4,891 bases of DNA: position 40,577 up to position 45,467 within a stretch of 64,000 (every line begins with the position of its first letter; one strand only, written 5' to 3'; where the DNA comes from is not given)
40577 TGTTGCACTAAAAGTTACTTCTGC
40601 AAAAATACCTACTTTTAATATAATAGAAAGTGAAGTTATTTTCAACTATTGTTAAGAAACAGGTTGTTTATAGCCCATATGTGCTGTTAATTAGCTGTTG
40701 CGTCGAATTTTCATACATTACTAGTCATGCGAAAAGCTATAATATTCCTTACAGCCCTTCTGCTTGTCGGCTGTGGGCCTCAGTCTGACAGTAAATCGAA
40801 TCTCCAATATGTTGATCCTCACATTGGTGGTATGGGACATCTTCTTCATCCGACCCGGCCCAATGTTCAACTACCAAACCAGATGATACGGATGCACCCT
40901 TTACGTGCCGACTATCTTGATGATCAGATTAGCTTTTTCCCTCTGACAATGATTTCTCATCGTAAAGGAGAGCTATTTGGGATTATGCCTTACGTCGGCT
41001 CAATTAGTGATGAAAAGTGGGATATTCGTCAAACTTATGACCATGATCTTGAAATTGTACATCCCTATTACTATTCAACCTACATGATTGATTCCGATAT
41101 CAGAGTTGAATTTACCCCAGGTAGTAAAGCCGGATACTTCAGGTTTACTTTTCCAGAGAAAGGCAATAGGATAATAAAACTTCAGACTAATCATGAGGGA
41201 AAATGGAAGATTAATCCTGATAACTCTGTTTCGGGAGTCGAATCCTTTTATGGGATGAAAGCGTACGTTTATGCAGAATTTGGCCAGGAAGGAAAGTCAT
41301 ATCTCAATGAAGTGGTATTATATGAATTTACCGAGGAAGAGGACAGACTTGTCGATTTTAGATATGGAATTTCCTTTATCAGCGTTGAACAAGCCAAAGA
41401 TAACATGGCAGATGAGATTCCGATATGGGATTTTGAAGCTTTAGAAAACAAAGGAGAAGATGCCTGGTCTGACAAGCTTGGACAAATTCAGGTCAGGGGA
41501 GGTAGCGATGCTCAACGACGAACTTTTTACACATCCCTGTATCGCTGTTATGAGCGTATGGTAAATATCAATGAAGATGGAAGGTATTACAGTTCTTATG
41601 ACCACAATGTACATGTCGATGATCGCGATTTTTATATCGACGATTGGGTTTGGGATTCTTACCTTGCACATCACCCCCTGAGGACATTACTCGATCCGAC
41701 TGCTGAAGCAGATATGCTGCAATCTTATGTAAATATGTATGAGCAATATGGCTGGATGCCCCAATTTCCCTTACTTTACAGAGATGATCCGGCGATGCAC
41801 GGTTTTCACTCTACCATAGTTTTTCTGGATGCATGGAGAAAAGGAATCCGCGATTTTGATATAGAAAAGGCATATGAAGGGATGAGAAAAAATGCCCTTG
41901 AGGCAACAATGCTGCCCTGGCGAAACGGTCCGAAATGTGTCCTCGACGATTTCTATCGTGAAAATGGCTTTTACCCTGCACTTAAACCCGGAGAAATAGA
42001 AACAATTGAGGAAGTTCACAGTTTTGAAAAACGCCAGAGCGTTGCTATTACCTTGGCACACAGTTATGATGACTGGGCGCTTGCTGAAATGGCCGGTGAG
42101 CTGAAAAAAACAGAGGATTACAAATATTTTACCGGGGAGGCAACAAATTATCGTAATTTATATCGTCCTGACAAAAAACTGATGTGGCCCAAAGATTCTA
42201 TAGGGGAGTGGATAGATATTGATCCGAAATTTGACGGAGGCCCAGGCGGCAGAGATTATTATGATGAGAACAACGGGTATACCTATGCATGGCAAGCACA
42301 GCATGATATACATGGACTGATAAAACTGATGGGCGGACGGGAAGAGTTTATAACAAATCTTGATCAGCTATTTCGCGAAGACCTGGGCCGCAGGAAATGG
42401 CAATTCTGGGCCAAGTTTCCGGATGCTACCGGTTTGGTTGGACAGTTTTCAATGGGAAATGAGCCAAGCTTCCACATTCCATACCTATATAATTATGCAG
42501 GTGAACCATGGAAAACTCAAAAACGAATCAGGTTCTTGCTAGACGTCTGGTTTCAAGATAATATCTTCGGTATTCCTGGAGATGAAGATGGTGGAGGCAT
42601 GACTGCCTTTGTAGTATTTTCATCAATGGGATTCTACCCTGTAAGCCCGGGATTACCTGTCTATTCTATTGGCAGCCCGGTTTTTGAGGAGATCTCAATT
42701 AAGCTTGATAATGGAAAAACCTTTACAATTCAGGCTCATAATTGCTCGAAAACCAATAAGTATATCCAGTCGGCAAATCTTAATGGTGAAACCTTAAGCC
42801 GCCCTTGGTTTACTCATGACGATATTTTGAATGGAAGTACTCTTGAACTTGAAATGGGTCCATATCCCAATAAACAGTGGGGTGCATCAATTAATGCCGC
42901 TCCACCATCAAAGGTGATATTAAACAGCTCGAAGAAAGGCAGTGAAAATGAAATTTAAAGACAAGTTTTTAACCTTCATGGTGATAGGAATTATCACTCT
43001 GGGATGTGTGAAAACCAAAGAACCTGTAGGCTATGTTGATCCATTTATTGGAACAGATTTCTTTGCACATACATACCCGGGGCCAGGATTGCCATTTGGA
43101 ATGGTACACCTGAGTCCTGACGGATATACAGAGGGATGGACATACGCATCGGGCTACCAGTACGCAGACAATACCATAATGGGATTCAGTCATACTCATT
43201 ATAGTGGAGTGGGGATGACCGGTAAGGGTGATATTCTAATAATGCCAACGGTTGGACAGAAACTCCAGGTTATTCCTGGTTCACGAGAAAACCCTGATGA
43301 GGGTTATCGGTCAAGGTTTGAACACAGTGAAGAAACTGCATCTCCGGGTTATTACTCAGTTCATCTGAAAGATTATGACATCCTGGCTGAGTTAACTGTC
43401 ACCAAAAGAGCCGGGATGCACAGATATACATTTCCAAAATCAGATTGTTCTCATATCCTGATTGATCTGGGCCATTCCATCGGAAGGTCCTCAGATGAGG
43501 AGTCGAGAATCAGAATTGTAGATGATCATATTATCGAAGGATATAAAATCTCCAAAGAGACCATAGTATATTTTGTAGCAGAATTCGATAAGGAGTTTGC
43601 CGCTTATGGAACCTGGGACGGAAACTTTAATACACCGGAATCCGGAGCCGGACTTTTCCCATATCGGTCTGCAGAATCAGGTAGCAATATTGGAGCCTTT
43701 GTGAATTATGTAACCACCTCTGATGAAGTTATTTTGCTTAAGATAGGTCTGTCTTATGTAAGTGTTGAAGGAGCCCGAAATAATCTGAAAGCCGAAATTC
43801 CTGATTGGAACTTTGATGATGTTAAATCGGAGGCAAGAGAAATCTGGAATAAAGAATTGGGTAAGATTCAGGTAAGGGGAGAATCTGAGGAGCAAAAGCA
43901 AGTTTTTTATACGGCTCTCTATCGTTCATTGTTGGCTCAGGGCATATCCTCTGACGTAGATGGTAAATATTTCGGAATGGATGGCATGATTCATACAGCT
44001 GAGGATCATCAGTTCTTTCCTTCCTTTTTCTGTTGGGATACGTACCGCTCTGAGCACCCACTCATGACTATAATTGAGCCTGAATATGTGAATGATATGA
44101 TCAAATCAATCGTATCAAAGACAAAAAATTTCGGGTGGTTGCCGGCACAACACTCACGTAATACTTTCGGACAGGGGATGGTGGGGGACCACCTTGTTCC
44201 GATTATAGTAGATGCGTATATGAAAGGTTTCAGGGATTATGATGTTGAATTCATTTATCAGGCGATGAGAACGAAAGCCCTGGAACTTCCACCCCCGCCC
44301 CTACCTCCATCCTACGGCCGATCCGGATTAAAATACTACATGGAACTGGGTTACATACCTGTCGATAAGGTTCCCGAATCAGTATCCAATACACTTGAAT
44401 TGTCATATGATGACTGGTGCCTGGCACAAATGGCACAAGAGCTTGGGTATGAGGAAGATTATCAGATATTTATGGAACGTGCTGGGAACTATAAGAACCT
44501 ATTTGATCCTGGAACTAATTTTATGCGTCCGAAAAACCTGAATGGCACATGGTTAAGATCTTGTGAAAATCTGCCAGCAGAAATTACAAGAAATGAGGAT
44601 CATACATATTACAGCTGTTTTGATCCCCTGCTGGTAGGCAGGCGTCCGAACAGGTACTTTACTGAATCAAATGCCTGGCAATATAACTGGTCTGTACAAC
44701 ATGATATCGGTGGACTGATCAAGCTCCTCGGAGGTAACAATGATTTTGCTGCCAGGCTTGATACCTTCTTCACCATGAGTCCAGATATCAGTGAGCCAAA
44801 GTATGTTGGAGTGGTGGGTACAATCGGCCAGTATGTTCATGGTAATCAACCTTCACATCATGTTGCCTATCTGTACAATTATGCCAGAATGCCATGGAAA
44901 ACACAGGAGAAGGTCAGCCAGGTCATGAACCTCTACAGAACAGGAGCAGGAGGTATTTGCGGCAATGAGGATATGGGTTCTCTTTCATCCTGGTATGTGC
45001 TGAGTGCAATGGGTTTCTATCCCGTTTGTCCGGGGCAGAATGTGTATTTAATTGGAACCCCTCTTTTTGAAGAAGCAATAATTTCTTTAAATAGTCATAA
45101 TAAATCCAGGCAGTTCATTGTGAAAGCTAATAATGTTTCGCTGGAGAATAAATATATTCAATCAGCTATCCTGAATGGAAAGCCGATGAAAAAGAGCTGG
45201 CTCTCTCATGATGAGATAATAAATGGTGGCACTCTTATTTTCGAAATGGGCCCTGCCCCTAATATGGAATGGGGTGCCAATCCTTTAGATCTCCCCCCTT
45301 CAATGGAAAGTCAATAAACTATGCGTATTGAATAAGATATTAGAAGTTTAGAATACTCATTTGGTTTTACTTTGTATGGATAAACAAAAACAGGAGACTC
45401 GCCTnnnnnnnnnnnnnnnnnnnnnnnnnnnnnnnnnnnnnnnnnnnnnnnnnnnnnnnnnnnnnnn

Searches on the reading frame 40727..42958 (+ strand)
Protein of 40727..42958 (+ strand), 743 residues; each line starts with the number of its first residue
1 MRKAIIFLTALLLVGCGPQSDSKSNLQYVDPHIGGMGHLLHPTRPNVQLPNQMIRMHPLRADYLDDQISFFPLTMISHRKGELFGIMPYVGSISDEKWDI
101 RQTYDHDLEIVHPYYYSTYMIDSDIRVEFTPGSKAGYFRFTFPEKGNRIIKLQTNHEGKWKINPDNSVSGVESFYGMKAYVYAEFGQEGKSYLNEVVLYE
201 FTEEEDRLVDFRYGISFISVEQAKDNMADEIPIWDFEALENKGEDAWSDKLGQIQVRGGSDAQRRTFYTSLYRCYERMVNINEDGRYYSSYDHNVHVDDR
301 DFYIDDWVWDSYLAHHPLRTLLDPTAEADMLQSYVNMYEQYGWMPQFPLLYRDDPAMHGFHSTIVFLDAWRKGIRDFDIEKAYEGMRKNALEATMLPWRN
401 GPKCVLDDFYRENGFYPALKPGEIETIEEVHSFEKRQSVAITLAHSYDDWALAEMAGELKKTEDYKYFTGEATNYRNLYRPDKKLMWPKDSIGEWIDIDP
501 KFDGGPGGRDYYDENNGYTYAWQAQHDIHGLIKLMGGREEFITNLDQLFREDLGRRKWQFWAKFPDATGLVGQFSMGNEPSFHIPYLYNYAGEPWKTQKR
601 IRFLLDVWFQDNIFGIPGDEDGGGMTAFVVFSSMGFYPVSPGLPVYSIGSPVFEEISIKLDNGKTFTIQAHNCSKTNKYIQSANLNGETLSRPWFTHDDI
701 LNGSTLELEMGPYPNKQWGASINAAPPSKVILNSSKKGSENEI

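Call 6: search_protein_families(library=pfam, proteins=[window:40727-42958:+])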
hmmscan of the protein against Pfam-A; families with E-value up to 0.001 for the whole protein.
window:40727-42958:+ (743 aa): 2 families
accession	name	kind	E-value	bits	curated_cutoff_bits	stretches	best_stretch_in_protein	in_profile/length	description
PF07971.18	Glyco_hydro_92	-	5.2e-157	524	24.6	1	222-712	1-464/464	Glycosyl hydrolase family 92 catalytic domain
PF17678.7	Glyco_hydro_92N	-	2.4e-24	86.9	34.5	1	28-192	1-195/236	Glycosyl hydrolase family 92 N-terminal domain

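Call 7: search_protein_families(library=ncbifam, proteins=[window:40727-42958:+])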
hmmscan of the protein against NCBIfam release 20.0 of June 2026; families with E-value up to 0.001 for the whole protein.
window:40727-42958:+ (743 aa): 2 families
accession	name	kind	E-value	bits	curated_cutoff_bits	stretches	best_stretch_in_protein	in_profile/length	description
TIGR01180.1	aman2_put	subfamily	6.8e-189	629.5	249.55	1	5-716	13-749/749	GH92 family glycosyl hydrolase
NF035929.1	lectin_1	subfamily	2e-72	244.8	800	1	201-728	251-747/886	lectin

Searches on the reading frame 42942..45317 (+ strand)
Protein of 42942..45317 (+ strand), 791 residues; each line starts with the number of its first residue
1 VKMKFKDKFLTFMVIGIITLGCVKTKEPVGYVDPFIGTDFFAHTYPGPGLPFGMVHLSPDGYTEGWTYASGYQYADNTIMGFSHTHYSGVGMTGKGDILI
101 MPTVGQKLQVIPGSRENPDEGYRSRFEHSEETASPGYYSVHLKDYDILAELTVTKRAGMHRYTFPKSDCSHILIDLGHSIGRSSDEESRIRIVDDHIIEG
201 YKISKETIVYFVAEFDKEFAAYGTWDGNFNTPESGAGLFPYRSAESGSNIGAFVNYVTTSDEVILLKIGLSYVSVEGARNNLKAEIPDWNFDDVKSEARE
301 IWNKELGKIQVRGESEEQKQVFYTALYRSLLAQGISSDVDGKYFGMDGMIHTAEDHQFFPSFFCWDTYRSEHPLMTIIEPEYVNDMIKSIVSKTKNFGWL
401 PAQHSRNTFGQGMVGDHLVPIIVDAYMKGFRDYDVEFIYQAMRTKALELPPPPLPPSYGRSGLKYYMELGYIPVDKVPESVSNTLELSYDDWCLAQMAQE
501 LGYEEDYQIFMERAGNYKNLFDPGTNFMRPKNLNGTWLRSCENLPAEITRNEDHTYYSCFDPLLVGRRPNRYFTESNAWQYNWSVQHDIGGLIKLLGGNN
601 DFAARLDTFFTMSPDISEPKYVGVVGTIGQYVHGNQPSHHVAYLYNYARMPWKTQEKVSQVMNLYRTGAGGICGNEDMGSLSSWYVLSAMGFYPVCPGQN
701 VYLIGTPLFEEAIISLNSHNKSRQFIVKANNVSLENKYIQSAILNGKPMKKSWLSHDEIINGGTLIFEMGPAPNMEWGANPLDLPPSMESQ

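Call 6: search_protein_families(library=pfam, proteins=[window:42942-45317:+])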
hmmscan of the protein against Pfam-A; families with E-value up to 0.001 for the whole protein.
window:42942-45317:+ (791 aa): 2 families
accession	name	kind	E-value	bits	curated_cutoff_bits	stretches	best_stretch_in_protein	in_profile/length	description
PF07971.18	Glyco_hydro_92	-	1e-174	582.3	24.6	1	277-771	1-464/464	Glycosyl hydrolase family 92 catalytic domain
PF17678.7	Glyco_hydro_92N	-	4e-77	259.7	34.5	1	31-271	1-236/236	Glycosyl hydrolase family 92 N-terminal domain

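Call 7: search_protein_families(library=ncbifam, proteins=[window:42942-45317:+])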
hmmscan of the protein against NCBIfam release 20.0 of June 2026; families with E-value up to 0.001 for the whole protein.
window:42942-45317:+ (791 aa): 2 families
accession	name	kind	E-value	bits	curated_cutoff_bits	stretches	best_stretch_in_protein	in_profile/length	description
TIGR01180.1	aman2_put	subfamily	9.8e-203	675.2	249.55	1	2-774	4-748/749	GH92 family glycosyl hydrolase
NF035929.1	lectin_1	subfamily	8.6e-118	394.9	800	2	27-539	6-535/886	lectin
